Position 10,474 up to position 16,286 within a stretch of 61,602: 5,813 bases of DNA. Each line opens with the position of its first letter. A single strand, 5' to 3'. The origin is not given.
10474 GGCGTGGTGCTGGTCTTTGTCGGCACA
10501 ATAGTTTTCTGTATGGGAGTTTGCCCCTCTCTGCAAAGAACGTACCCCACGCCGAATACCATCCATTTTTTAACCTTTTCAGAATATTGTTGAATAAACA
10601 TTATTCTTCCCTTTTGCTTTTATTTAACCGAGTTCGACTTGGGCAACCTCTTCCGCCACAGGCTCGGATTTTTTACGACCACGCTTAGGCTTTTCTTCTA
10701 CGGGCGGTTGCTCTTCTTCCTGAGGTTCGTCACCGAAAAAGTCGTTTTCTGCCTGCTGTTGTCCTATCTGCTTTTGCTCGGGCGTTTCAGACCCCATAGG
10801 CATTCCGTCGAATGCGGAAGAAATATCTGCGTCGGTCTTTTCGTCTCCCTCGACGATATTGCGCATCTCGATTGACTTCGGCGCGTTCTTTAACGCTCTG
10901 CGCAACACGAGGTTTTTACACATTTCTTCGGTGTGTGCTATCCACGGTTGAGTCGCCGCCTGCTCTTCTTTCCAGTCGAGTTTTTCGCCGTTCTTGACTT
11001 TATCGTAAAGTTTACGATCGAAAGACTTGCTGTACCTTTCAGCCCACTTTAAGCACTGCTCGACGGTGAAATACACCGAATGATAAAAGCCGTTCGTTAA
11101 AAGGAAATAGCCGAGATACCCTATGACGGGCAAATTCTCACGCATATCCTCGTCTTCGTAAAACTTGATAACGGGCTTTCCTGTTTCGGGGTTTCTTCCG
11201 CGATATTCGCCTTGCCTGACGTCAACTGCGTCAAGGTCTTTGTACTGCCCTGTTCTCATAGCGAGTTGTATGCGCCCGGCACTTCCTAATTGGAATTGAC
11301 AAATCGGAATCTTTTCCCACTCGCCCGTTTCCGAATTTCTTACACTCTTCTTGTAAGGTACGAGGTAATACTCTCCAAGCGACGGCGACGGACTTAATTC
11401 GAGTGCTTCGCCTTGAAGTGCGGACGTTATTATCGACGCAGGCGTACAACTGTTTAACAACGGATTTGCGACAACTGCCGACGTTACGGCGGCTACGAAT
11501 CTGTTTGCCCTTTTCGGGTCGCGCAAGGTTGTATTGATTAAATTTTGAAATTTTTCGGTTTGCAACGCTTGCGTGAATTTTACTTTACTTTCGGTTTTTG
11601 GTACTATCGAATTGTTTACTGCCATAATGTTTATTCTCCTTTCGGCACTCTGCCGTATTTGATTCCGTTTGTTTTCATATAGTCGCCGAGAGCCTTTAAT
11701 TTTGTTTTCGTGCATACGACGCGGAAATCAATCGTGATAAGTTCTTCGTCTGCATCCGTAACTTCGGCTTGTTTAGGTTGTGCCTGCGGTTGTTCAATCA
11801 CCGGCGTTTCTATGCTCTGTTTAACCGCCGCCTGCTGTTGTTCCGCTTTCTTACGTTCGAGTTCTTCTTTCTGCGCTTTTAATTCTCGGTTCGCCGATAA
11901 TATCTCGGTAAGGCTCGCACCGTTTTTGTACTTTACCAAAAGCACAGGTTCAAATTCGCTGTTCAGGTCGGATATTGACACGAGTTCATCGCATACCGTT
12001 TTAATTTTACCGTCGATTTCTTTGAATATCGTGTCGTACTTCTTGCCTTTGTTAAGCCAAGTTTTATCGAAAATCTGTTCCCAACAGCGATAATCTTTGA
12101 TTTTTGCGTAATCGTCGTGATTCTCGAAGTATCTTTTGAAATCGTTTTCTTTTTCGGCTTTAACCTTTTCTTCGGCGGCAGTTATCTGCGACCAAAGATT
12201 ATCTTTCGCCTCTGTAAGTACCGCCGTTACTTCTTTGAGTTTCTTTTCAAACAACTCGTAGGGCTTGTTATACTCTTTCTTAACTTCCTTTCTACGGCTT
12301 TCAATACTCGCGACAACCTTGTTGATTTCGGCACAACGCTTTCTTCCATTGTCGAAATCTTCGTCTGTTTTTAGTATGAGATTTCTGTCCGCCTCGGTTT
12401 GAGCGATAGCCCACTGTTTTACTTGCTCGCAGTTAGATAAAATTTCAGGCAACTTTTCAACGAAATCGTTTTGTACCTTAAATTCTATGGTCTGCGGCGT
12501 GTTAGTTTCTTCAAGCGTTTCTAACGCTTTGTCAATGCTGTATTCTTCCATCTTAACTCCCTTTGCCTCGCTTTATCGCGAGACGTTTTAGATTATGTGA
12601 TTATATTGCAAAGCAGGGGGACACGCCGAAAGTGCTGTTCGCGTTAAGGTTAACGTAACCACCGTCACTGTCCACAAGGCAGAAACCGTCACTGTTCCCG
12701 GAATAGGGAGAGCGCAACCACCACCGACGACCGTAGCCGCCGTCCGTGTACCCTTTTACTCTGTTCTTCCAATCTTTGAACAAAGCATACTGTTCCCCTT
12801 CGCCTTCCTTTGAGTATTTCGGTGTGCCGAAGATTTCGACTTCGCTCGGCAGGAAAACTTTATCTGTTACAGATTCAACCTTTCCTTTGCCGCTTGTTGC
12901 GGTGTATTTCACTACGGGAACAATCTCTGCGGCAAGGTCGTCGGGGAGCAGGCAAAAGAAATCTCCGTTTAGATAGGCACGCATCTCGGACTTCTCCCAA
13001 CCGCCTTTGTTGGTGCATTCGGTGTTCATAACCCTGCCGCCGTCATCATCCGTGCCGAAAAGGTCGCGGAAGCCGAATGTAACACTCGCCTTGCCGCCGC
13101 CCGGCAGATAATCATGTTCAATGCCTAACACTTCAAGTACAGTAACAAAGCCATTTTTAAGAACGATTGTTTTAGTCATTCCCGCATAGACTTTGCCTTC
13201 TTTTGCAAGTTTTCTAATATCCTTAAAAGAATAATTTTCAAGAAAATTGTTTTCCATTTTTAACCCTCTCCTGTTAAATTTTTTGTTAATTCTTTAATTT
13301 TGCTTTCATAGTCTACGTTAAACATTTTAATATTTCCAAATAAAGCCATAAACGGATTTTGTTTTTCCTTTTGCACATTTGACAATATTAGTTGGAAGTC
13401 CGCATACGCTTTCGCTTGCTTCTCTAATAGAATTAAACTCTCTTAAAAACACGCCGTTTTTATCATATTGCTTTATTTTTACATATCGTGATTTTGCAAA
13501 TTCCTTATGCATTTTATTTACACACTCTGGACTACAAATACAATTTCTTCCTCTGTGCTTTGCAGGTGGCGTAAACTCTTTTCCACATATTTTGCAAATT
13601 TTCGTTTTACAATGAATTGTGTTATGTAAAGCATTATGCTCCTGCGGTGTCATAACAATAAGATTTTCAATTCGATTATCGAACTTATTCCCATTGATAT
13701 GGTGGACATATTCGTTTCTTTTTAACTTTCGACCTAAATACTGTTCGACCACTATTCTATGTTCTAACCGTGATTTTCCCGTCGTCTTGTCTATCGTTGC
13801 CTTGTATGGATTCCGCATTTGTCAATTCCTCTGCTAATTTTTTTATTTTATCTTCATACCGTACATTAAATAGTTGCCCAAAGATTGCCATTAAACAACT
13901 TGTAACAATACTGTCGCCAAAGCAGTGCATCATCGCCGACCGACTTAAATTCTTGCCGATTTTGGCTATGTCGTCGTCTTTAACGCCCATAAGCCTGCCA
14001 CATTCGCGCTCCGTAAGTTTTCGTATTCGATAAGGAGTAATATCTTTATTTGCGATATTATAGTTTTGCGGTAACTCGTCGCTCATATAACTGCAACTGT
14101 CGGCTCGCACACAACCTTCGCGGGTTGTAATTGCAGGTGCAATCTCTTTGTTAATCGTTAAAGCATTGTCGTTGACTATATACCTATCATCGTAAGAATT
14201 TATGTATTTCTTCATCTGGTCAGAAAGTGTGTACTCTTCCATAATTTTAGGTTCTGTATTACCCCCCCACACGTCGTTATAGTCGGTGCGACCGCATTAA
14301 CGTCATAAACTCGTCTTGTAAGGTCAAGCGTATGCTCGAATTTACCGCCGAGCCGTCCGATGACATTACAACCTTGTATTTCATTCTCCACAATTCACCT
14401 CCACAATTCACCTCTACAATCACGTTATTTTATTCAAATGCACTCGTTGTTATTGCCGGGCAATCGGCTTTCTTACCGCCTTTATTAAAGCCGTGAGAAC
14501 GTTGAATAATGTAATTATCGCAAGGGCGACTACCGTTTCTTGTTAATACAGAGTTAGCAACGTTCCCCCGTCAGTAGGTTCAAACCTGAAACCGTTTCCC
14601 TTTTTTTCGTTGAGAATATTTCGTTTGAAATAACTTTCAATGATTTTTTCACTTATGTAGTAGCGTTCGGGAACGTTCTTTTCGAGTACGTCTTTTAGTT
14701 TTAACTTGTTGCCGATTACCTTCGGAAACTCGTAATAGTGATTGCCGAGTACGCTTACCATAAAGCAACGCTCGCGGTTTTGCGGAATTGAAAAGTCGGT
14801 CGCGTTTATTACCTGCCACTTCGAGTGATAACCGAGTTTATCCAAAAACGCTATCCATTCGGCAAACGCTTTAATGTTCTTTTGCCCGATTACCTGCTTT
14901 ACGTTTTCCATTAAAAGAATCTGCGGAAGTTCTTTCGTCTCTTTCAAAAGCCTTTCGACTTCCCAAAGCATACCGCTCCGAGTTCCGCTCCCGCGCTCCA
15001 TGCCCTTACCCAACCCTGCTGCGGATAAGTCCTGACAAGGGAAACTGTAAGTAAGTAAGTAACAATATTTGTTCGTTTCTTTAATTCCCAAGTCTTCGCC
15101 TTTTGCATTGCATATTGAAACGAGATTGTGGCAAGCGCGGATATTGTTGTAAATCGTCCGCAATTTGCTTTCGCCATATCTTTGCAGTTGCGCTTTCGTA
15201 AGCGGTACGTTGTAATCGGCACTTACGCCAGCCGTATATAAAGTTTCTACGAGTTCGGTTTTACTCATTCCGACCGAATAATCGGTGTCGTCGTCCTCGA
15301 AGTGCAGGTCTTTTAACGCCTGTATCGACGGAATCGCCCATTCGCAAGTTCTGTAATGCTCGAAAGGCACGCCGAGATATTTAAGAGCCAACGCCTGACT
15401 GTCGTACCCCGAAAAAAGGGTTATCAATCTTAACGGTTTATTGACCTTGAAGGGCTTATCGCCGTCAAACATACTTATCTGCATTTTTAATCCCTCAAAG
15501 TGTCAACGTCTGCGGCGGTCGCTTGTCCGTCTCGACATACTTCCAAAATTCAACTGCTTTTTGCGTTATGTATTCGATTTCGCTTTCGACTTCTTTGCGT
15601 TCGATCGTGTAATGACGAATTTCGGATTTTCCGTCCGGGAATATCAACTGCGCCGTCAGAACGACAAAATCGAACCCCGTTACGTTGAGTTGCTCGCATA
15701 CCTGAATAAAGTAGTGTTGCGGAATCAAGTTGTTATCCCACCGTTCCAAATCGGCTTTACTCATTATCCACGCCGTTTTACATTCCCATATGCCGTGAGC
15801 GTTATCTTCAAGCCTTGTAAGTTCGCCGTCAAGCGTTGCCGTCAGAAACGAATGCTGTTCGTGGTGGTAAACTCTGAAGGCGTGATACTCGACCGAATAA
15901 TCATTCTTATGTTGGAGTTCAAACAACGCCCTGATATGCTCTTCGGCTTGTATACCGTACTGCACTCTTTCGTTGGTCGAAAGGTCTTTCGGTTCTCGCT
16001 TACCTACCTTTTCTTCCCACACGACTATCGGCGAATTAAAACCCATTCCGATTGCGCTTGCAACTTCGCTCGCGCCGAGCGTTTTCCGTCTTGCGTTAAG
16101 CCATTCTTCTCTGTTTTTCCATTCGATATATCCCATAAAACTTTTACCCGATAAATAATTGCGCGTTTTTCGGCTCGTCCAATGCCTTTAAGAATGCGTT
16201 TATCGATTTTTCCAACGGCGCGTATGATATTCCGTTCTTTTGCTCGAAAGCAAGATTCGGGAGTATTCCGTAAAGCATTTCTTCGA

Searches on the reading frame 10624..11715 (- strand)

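Call 54: search_protein_families(library=pfam, proteins=[window:10624-11715:-], max_evalue=0.001)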
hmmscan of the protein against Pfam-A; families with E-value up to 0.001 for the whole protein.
window:10624-11715:- (363 aa): 1 family
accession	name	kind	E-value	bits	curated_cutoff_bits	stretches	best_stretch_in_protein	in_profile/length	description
PF03837.19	RecT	-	1.6e-29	103.3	24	1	72-297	2-191/198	RecT family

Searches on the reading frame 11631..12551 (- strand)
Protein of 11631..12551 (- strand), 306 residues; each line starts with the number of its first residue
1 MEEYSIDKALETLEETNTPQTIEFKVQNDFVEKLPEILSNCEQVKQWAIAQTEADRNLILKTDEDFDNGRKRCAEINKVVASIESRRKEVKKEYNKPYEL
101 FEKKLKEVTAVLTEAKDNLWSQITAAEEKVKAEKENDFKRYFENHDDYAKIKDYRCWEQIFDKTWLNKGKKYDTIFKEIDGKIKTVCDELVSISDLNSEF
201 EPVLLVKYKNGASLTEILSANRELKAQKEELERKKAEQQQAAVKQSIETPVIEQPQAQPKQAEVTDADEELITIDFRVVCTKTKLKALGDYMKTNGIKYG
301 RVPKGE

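Call 54: search_protein_families(library=pfam, proteins=[window:11631-12551:-], max_evalue=0.001)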
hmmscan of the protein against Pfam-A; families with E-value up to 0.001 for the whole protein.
window:11631-12551:- (306 aa): 1 family
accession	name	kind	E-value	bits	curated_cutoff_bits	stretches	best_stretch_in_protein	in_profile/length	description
PF07083.16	DUF1351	-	7.8e-19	68.7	27.8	1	33-197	7-168/210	Protein of unknown function (DUF1351)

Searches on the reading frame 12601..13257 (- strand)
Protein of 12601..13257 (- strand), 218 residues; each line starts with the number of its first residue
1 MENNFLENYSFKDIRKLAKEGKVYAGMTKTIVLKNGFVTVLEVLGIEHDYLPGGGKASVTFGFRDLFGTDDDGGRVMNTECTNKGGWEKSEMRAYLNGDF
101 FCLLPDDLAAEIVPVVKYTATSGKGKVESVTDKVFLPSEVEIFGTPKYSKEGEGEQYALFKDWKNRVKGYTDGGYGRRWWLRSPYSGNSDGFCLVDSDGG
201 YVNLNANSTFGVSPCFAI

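Call 54: search_protein_families(library=pfam, proteins=[window:12601-13257:-], max_evalue=0.001)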
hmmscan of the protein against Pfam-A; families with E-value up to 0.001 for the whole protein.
window:12601-13257:- (218 aa): 1 family
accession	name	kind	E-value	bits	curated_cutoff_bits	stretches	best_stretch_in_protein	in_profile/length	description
PF19789.6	DUF6273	-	2e-24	86.8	23.5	1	75-218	22-170/172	Domain of unknown function (DUF6273)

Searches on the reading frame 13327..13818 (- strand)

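Call 54: search_protein_families(library=pfam, proteins=[window:13327-13818:-], max_evalue=0.001)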
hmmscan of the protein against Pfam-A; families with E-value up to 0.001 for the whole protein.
window:13327-13818:- (163 aa): 2 families
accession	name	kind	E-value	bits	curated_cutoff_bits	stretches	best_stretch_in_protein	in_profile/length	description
PF13392.12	HNH_3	-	2.7e-13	49.8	24.8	1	20-62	4-45/46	HNH endonuclease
PF07453.19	NUMOD1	-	4.9e-05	23.9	22.8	1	114-137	2-25/37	NUMOD1 domain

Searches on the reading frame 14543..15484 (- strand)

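Call 54: search_protein_families(library=pfam, proteins=[window:14543-15484:-], max_evalue=0.001)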
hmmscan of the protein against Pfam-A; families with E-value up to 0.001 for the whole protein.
window:14543-15484:- (313 aa): 1 family
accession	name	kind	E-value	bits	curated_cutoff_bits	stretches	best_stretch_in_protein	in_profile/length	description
PF00145.23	DNA_methylase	-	5.1e-37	128.5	22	1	112-300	38-227/324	C-5 cytosine-specific DNA methylase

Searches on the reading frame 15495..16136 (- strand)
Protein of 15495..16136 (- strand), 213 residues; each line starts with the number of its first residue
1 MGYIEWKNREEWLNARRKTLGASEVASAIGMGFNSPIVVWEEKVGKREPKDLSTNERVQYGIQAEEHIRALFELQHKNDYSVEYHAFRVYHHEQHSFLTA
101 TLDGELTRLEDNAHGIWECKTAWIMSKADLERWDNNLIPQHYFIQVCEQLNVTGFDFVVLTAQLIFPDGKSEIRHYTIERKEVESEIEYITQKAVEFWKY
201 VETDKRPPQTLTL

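Call 54: search_protein_families(library=pfam, proteins=[window:15495-16136:-], max_evalue=0.001)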
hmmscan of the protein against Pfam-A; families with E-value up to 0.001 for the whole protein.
window:15495-16136:- (213 aa): 1 family
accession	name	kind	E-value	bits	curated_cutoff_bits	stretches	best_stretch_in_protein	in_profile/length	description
PF09588.16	YqaJ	-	4.2e-23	82.7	22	1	11-155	1-149/150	YqaJ-like viral recombinase domain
